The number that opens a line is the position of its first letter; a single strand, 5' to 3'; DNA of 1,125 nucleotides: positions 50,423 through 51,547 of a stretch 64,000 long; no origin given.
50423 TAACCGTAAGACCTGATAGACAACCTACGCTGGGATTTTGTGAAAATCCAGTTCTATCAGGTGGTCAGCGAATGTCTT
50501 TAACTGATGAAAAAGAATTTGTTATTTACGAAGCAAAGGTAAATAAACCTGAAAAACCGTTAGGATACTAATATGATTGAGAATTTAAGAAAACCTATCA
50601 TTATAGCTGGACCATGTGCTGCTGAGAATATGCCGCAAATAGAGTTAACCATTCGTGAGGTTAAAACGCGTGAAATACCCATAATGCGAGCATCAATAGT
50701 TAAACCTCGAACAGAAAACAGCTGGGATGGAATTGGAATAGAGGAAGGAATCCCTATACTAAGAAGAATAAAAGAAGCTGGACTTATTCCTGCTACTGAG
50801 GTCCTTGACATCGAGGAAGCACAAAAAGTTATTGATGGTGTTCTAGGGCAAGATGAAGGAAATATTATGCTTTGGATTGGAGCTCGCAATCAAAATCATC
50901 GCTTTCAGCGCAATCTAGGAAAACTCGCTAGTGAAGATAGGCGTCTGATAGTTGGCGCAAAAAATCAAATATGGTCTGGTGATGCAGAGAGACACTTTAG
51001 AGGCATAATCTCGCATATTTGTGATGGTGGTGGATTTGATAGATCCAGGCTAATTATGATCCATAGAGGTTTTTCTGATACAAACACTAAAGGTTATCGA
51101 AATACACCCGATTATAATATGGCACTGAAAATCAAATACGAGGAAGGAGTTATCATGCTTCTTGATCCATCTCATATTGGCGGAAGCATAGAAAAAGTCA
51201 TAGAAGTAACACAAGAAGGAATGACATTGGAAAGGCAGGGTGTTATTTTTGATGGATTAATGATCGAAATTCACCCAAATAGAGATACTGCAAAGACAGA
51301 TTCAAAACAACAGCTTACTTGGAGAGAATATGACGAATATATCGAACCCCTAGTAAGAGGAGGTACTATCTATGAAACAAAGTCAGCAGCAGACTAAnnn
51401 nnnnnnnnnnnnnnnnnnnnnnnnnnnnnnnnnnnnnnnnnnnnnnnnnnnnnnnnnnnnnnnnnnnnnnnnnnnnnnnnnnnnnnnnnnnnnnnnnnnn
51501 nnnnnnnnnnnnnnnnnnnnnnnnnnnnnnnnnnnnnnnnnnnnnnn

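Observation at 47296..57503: Phe/Tyr terminal-pathway operon inserted into the conserved thrS-infC-rpmI-rplT-pheS-pheT cluster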

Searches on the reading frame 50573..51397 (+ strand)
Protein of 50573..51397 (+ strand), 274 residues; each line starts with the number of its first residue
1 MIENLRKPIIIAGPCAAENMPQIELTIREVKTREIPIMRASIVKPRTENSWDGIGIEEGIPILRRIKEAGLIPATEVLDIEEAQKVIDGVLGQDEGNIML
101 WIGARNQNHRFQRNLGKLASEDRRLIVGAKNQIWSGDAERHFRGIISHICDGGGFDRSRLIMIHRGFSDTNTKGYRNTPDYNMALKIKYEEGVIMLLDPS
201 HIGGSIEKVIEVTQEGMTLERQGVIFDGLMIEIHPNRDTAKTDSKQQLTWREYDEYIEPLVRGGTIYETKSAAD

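Call 3: search_protein_families(library=pfam, proteins=[window:50573-51397:+])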
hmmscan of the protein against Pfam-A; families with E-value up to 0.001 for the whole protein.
window:50573-51397:+ (274 aa): 1 family
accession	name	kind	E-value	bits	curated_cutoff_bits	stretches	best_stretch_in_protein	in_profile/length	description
PF00793.26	DAHP_synth_1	-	1.1e-22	80.7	25.5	1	7-255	17-256/270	DAHP synthetase I family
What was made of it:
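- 50573..51397 (+): Type I-beta DAHP synthase, unadorned, of a Patescibacteria-specific subfamily (aroA-I-beta / aroG-like). Pfam 80.7 bits (call 3).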

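Call 11: search_protein_families(library=ncbifam, proteins=[window:50573-51397:+], max_evalue=0.01)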
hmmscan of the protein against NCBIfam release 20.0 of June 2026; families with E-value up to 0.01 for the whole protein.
window:50573-51397:+ (274 aa): 9 families
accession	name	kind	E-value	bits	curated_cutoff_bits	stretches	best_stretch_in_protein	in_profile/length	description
TIGR01361.1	DAHP_synth_Bsub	equivalog_domain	9.2e-28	97.3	267.75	1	7-258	25-255/260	3-deoxy-7-phosphoheptulonate synthase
NF006421.0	PRK08673.1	subfamily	5e-27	95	335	1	7-259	94-325/338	3-deoxy-7-phosphoheptulonate synthase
NF009239.0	PRK12595.1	equivalog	1.7e-21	76.6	279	1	7-260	118-350/360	bifunctional 3-deoxy-7-phosphoheptulonate synthase/chorismate mutase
NF009933.0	PRK13396.1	subfamily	4.7e-18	65.3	486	1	9-262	103-336/352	3-deoxy-7-phosphoheptulonate synthase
NF041229.1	BagF_FevY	exception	1.3e-13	50.9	700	1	8-264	91-325/340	phospho-2-dehydro-3-deoxyheptonate aldolase BagF/FevY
NF003543.0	PRK05198.1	equivalog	2.7e-07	29.9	242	0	4-86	14-104/273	3-deoxy-8-phosphooctulonate synthase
TIGR01362.1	KDO8P_synth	equivalog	3.7e-07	29.6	314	1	8-85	3-88/258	3-deoxy-8-phosphooctulonate synthase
NF009109.0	PRK12457.1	equivalog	1.8e-05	24.1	457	0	202-257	212-262/281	3-deoxy-8-phosphooctulonate synthase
NF009395.0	PRK12755.1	subfamily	0.00034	19.4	343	1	9-115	57-177/355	3-deoxy-7-phosphoheptulonate synthase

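Call 54: search_solved_structures(query=window:50573-51397:+, max_evalue=0.001, show_alignments=3)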
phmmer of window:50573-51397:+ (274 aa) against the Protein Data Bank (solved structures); distinct sequences matched with E-value up to 0.001: 14.
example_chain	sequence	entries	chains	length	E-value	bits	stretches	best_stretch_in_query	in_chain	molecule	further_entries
1vs1_A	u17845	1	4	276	2.4e-17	66.5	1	9-254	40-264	3-deoxy-7-phosphoheptulonate synthase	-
3nvt_A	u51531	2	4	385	1.7e-16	63.7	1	7-261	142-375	3-deoxy-D-arabino-heptulosonate 7-phosphate synthase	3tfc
3pg8_A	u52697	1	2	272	3e-16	62.9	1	10-260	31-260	Phospho-2-dehydro-3-deoxyheptonate aldolase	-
1rzm_A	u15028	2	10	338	5.7e-16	62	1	10-260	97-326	Phospho-2-dehydro-3-deoxyheptonate aldolase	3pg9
1vr6_A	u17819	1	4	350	6.1e-16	61.9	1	10-260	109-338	Phospho-2-dehydro-3-deoxyheptonate aldolase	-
1zco_A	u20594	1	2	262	1.8e-14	57.1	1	10-259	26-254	2-dehydro-3-deoxyphosphoheptonate aldolase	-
4c1k_A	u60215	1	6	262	1.8e-14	57.1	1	10-259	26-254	2-DEHYDRO-3-DEOXYPHOSPHOHEPTONATE ALDOLASE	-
4c1l_A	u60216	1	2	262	2.8e-14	56.4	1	10-259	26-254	2-dehydro-3-deoxyphosphoheptonate aldolase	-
4grs_A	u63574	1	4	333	4.1e-14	55.9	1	10-259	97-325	Phospho-2-dehydro-3-deoxyheptonate aldolase, 2-dehydro-3-deoxyphosphoheptonate aldolase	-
5j6f_A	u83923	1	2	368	5.7e-14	55.4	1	10-259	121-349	3-deoxy-D-arabino-heptulosonate 7-phosphate synthase, chorismate mutase-isozyme 3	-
1lrn_A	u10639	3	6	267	0.00015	24.6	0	6-86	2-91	KDO-8-phosphate synthetase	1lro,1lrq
1t8x_A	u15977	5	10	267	0.00015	24.5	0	6-86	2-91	2-dehydro-3-deoxyphosphooctonate aldolase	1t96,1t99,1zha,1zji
1fwn_A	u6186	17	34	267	0.00015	24.5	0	6-86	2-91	2-DEHYDRO-3-DEOXYPHOSPHOOCTONATE ALDOLASE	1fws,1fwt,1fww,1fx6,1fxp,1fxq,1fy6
3stg_A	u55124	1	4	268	0.00088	22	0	35-86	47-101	2-dehydro-3-deoxyphosphooctonate aldolase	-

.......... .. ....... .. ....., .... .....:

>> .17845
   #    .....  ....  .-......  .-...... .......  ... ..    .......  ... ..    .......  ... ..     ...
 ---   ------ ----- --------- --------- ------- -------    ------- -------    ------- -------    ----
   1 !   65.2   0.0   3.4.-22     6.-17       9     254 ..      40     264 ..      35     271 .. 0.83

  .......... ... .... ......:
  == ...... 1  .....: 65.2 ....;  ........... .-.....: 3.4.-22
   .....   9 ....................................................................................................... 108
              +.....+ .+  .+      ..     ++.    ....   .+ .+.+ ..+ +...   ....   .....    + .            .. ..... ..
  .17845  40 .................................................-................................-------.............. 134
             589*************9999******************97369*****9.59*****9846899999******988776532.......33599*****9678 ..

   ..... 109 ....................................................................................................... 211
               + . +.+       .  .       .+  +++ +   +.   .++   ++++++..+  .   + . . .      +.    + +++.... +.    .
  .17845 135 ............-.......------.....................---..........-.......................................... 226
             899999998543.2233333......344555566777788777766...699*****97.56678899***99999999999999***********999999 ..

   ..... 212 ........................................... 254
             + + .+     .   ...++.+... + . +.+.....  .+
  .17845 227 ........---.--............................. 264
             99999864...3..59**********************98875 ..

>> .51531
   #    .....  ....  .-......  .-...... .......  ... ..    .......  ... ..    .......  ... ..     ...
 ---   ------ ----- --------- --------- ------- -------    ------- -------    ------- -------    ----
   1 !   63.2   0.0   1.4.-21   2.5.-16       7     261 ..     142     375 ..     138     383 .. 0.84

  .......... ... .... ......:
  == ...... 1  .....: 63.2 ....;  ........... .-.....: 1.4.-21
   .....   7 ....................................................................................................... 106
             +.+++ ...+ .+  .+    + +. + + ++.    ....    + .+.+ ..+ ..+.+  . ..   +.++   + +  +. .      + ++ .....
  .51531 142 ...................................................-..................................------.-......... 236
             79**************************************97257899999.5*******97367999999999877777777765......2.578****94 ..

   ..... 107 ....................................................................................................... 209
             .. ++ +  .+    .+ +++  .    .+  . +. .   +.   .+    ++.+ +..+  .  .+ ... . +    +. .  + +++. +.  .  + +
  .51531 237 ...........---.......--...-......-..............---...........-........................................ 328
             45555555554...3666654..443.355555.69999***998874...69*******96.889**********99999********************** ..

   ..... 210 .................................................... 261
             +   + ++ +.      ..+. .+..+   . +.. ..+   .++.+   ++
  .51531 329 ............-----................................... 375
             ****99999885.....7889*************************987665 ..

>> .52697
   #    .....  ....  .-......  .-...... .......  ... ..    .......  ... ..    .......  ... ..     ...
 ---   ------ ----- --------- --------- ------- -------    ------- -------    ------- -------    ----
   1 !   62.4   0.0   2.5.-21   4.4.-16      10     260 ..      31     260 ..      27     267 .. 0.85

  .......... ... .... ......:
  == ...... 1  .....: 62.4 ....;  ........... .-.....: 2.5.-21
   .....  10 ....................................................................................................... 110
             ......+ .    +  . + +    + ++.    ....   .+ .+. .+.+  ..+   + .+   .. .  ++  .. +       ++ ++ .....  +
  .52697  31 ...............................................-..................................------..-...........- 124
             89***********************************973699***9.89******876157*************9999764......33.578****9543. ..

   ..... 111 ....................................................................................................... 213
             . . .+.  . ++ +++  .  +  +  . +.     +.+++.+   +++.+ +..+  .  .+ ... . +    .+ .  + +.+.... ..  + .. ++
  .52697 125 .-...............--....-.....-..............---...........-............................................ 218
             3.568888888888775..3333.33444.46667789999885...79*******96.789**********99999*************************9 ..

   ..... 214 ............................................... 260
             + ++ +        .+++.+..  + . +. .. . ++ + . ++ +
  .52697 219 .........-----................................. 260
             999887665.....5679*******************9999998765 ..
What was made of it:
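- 50573..51397 (+): The best PDB relatives are all DAHPS: 1VS1, 3NVT, 3PG8, 1RZM, at E 1e-16 to 1e-17; KDO8PS reaches only E 1e-4 (call 54).
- On DAHP synthase, type I-beta: PDB DAHPS hits at E about 1e-17 against KDO8PS at 1e-4 (call 54).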

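Call 66: find_homologous_proteins(query=window:50573-51397:+, max_evalue=1e-10)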
Query window:50573-51397:+ (274 aa): 7459 proteins with E <= 1e-10 among 8000 candidates; the best 120 are listed.
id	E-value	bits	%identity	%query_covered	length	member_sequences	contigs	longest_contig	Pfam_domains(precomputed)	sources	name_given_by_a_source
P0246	2.7e-173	593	96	100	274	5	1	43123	PF00793.27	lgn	-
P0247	4.4e-158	543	87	100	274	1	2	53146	PF00793.27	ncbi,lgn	-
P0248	2.9e-129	448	72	99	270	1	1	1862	PF00793.27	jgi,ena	-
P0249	1.1e-119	417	67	99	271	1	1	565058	PF00793.27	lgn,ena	-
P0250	6.5e-119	414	66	100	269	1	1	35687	PF00793.27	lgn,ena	-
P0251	1.1e-113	397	64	100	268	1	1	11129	PF00793.27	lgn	-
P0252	3.8e-111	389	63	99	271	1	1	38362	PF00793.27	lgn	-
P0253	1.1e-103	364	90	64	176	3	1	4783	PF00793.27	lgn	-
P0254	2.5e-87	311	68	73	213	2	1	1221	PF00793.27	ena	-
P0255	1.1e-80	289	50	96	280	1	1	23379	PF00793.27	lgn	-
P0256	1.4e-69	253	65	63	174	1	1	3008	PF00793.27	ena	-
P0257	1.8e-69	252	46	93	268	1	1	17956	PF00793.27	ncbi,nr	ncbi:MAG: hypothetical protein Q8P10_00560 [bacterium]|nr:hypothetical protein [bacterium]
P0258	4.9e-69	251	47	93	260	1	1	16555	PF00793.27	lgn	-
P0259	4.7e-68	248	46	94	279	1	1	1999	PF00793.27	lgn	-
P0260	5.8e-68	247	45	92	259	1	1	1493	PF00793.27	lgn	-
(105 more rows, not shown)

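Call 74: find_encoding_contigs(protein=P0255, flank=10000, max_places=1)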
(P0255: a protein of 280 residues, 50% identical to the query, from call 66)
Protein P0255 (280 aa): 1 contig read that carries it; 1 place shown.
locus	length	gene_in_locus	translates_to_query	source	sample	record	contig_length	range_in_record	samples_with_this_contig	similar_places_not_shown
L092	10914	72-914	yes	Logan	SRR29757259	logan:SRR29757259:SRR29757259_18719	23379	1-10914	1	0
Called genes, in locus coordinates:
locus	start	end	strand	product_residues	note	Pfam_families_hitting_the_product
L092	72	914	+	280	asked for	PF00793:DAHP_synth_1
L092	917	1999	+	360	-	PF01264:Chorismate_synt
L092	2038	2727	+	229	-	PF02153:PDH_N, PF20463:PDH_C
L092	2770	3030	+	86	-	PF01817:CM_2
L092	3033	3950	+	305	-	PF01063:Aminotran_4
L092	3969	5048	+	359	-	PF02912:Phe_tRNA-synt_N, PF01409:tRNA-synt_2d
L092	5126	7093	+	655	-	PF03483:B3_4, PF03484:B5, PF17759:tRNA_synthFbeta, PF03147:FDX-ACB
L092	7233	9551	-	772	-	PF00912:Transgly, PF00905:Transpeptidase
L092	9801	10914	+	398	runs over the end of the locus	PF00579:tRNA-synt_1b, PF22421:SYY_C-terminal, PF01479:S4 (weak)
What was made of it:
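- L092 keeps only DAHPS, aroC and tyrA (call 74).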
